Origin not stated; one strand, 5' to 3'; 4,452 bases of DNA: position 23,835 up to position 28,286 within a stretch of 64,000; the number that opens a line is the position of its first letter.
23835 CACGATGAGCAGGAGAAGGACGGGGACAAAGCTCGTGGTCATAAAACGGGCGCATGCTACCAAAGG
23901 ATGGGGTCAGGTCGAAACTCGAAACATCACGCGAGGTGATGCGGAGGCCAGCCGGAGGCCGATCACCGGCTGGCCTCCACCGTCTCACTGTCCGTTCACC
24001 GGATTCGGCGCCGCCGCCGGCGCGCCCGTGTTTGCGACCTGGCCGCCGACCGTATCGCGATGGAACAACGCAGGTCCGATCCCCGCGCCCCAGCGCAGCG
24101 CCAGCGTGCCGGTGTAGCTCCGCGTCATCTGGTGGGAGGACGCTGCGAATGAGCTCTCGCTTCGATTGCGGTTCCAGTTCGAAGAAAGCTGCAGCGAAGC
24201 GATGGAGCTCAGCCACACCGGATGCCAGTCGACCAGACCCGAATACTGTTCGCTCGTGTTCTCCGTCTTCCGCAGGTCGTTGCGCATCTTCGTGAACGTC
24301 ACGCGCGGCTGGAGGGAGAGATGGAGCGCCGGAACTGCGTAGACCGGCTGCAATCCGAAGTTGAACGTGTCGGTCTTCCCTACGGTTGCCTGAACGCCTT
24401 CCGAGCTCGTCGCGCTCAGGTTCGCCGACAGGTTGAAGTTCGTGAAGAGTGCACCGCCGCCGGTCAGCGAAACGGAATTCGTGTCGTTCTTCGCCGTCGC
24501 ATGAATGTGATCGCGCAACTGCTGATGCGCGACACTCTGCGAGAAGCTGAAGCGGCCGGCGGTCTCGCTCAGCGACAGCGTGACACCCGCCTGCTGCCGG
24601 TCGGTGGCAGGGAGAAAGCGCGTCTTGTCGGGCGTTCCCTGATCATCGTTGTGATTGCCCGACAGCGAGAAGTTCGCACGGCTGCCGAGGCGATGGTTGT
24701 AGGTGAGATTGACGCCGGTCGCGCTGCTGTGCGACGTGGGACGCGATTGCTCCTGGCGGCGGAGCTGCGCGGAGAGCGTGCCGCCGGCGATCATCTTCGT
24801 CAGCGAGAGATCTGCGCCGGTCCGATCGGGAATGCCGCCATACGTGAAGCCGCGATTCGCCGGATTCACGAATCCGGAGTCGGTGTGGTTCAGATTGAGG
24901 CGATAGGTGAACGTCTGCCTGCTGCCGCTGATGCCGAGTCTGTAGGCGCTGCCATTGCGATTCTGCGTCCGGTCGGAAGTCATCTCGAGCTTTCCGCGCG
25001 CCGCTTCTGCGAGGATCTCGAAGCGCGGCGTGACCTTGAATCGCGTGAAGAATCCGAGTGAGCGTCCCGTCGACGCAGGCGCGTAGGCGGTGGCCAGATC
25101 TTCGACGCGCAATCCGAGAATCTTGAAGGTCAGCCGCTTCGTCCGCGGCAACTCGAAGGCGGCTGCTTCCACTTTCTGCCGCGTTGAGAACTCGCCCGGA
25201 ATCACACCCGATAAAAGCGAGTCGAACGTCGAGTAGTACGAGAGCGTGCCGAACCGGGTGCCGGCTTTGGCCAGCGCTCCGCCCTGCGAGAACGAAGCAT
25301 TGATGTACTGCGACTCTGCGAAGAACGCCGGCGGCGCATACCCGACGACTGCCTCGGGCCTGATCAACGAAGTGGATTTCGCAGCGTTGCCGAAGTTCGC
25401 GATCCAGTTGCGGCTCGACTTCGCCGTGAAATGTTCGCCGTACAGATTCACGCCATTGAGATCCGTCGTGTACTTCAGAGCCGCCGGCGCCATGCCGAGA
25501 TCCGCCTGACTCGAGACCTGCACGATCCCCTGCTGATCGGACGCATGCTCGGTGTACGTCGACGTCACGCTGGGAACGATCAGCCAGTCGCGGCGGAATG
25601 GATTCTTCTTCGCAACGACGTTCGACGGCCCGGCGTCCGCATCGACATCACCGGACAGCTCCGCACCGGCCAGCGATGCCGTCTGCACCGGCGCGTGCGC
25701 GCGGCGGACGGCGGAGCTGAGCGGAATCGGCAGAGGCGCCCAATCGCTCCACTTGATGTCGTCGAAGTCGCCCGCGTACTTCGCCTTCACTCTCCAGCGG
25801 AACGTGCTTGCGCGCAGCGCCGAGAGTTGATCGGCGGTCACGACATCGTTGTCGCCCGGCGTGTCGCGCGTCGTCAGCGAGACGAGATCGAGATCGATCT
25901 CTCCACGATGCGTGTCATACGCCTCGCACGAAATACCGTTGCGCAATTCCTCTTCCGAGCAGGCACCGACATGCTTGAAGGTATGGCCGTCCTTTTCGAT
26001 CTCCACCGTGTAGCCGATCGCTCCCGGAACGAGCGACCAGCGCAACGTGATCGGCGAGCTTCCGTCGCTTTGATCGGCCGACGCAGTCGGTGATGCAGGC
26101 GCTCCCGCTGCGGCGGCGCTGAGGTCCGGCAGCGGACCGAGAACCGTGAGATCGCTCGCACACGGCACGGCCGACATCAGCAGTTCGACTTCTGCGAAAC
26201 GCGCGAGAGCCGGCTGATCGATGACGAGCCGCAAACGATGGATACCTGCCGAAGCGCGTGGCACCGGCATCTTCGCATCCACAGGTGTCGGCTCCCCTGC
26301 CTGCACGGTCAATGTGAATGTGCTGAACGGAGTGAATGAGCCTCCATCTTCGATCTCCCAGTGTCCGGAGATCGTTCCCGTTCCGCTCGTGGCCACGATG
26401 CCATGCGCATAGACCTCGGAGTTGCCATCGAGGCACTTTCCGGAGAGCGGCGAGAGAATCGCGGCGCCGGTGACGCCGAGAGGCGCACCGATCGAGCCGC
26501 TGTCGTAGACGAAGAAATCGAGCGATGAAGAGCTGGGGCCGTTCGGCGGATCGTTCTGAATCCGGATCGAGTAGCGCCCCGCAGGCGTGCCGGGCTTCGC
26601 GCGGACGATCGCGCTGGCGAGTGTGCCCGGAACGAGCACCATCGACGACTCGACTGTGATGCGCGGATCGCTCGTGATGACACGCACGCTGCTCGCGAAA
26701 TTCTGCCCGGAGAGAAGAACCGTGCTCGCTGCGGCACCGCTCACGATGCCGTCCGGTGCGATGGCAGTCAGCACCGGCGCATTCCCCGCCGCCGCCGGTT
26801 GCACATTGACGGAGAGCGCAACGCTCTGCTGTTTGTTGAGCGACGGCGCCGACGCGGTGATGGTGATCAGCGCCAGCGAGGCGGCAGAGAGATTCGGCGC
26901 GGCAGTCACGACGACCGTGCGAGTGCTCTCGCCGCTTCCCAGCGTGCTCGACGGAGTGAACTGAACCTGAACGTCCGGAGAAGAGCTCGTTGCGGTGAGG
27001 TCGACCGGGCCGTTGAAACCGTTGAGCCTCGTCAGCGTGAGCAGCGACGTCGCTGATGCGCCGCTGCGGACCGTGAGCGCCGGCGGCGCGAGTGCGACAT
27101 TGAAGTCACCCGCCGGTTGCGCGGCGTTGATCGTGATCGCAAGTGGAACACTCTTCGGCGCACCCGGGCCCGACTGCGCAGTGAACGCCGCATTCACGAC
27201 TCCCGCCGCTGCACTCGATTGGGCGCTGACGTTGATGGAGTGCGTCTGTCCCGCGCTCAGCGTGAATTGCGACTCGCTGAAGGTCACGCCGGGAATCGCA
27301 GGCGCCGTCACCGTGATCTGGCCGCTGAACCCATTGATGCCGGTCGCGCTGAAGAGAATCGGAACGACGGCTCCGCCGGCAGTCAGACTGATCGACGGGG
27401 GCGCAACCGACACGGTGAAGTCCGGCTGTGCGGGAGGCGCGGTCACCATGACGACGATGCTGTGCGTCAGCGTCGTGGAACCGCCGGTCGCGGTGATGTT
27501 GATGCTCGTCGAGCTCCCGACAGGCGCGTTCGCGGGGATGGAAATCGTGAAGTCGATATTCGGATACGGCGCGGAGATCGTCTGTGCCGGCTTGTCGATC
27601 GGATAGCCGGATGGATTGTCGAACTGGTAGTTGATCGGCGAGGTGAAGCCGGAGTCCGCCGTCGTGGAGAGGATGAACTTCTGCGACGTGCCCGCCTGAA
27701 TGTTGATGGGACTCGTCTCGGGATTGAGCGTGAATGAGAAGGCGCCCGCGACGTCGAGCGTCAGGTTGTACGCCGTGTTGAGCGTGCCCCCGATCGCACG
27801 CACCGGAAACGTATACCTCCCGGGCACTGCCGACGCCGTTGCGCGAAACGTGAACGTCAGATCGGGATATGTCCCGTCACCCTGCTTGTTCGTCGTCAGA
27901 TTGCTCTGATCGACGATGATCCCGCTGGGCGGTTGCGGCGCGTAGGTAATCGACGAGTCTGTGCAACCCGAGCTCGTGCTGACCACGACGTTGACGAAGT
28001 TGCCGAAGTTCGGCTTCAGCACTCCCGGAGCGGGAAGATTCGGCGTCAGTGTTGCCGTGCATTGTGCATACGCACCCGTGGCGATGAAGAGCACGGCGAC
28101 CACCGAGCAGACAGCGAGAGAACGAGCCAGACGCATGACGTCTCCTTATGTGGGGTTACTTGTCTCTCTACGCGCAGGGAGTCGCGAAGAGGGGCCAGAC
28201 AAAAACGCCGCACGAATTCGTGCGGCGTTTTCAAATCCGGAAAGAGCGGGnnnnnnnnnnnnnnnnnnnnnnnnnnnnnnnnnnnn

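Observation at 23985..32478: STAS antagonist - ricin-B lectin effector-like protein - giant Ig-repeat/beta-barrel protein: candidate undescribed lectin/effector surface system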

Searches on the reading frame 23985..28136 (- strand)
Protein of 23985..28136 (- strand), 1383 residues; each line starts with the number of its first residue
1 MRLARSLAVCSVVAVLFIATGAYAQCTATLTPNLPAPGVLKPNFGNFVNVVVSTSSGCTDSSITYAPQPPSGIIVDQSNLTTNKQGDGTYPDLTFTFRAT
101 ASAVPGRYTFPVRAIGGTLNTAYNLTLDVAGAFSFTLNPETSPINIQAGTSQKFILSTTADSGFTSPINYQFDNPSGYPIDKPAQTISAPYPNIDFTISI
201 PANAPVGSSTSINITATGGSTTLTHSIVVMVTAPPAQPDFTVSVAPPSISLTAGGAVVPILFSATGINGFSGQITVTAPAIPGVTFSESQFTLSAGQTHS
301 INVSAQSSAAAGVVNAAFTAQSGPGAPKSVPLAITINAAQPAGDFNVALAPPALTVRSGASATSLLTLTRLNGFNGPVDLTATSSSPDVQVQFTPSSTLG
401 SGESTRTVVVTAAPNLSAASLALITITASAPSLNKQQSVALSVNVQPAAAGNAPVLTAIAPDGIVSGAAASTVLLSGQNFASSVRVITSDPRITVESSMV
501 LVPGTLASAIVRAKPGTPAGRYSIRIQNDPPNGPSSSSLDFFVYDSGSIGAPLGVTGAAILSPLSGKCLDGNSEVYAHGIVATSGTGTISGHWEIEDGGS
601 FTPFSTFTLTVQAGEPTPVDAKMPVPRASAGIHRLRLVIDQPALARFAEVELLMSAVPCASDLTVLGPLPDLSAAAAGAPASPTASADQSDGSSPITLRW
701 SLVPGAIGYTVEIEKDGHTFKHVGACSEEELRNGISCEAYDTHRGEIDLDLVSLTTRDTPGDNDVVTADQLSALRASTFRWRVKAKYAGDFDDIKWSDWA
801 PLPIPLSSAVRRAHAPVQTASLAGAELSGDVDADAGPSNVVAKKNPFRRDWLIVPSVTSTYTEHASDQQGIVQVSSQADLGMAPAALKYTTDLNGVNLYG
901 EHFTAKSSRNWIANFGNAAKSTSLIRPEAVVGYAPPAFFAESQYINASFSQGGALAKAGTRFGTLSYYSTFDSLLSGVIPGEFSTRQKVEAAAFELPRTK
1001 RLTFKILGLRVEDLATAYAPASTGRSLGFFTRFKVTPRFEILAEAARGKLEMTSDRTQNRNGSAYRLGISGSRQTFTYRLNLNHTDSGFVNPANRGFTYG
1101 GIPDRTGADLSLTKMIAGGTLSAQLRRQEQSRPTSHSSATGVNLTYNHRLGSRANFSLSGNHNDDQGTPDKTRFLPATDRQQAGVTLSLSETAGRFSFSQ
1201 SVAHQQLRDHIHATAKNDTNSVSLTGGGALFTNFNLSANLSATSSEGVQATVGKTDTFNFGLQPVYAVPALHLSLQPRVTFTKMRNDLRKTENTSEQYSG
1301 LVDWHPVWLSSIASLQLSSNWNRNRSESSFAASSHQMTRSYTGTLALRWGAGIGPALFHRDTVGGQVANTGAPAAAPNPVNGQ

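Call 6: search_protein_families(library=pfam, proteins=[window:23985-28136:-], max_evalue=0.01)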
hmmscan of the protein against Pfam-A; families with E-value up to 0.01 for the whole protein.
window:23985-28136:- (1383 aa): 0 families

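Call 9: search_protein_families(library=ncbifam, proteins=[window:23985-28136:-], max_evalue=0.1)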
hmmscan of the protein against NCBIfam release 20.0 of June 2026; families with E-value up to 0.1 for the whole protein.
window:23985-28136:- (1383 aa): 2 families
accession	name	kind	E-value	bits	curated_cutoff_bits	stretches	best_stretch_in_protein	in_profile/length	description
NF058597.1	CoaZ_rpt_PGGG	domain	9.3e-06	25.6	30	1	453-542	2-87/88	choice-of-anchor Z repeating domain-containing protein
NF047756.1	LIC11435_fam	equivalog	0.0088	14.9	380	0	453-528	72-148/360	LIC11435 family protein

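Call 10: search_solved_structures(query=window:23985-28136:-, max_evalue=1)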
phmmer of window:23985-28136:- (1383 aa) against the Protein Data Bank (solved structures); distinct sequences matched with E-value up to 1: 0.

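Call 94: search_protein_families(library=padloc, proteins=[window:23985-28136:-], max_evalue=0.01)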
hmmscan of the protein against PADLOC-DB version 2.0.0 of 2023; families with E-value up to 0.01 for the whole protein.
window:23985-28136:- (1383 aa): 0 families

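Call 95: search_protein_families(library=phrogs, proteins=[window:23985-28136:-], max_evalue=0.01)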
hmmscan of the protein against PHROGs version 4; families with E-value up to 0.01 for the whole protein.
window:23985-28136:- (1383 aa): 0 families

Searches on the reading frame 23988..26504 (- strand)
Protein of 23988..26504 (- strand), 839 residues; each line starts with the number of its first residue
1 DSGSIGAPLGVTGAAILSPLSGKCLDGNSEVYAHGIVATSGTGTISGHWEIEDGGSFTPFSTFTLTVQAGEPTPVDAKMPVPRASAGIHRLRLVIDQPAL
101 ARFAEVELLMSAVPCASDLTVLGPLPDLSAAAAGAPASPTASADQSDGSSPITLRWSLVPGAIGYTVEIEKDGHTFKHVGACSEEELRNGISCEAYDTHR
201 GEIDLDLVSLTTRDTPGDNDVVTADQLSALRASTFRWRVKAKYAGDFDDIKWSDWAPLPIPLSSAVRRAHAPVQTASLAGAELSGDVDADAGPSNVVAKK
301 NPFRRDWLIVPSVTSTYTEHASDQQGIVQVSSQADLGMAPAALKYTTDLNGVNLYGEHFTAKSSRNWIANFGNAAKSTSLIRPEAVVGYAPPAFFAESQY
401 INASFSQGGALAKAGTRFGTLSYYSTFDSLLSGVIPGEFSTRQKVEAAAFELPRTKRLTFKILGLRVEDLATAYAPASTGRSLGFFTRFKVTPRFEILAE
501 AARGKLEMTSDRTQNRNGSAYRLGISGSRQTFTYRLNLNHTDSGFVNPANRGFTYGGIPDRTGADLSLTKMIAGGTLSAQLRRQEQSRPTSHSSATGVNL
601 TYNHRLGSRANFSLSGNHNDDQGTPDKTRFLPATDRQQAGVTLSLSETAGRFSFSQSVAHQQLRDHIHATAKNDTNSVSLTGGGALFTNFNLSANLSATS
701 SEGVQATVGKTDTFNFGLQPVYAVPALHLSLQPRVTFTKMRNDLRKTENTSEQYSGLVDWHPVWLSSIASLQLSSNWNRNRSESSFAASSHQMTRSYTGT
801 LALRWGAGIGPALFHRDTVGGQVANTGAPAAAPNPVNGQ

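Call 62: search_solved_structures(query=A2, max_evalue=10)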
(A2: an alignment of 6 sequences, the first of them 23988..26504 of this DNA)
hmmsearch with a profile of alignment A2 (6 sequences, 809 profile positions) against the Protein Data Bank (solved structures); distinct sequences matched with E-value up to 10: 0.

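Call 63: search_protein_families(library=pfam, alignment_id=A2, max_evalue=5)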
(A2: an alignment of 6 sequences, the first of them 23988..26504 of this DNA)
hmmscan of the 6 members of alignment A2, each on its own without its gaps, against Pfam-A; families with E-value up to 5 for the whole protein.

A. member 1, window:23988-26504:- (839 aa): 0 families

B. families by the number of members that match (of 6 scanned): 2 families
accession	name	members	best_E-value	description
PF16383.10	DUF4992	1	0.078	Domain of unknown function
PF06773.16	Bim_N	1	0.37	Bim protein N-terminus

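Call 76: find_related_loci(query=A2, collection=metagenome_contigs, flank=10000)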
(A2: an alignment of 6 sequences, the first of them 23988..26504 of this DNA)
Query A2 (839 aa) in metagenome_contigs; peptide patterns used: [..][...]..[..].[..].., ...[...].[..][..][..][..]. (x = any residue, [..] = any of these).
264 stretches matched a pattern; 21 encode a relative of the query (tblastn E <= 1e-3); 20 distinct loci.
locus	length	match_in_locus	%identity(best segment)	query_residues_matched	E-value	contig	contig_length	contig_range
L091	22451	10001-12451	81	1-815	0e+0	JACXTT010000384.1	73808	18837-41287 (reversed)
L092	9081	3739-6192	41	1-839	0e+0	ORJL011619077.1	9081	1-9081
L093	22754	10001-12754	38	2-812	1e-99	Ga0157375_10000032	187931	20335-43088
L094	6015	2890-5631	38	2-812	5e-100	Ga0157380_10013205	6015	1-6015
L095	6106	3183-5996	37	2-835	1e-98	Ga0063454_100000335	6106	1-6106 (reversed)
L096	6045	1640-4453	37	2-835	1e-98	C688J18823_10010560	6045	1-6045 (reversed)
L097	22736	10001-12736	38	4-812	2e-98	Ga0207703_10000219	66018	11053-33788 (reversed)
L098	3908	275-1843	38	291-812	1e-97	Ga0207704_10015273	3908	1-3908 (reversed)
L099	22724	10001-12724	38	2-812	5e-97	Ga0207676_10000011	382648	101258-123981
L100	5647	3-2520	36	70-813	3e-86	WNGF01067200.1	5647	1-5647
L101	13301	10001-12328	30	2-807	2e-85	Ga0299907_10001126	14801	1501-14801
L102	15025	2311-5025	36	2-803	5e-94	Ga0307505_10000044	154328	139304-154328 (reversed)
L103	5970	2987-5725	35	3-822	1e-83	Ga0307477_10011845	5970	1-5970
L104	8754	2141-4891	34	4-781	6e-70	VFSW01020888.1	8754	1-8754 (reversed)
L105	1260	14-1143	36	422-813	8e-60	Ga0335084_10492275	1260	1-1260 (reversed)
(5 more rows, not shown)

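Call 82: search_protein_families(library=pfam, proteins=[L093:6425-7237:-], max_evalue=0.01)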
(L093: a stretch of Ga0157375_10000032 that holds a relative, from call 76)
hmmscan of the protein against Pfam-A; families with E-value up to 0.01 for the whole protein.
L093:6425-7237:- (270 aa): 1 family
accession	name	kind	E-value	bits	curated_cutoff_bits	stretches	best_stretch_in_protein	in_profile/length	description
PF05638.18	T6SS_HCP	-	1.5e-08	35.4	23.5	1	27-62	1-36/129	Type VI secretion system effector, Hcp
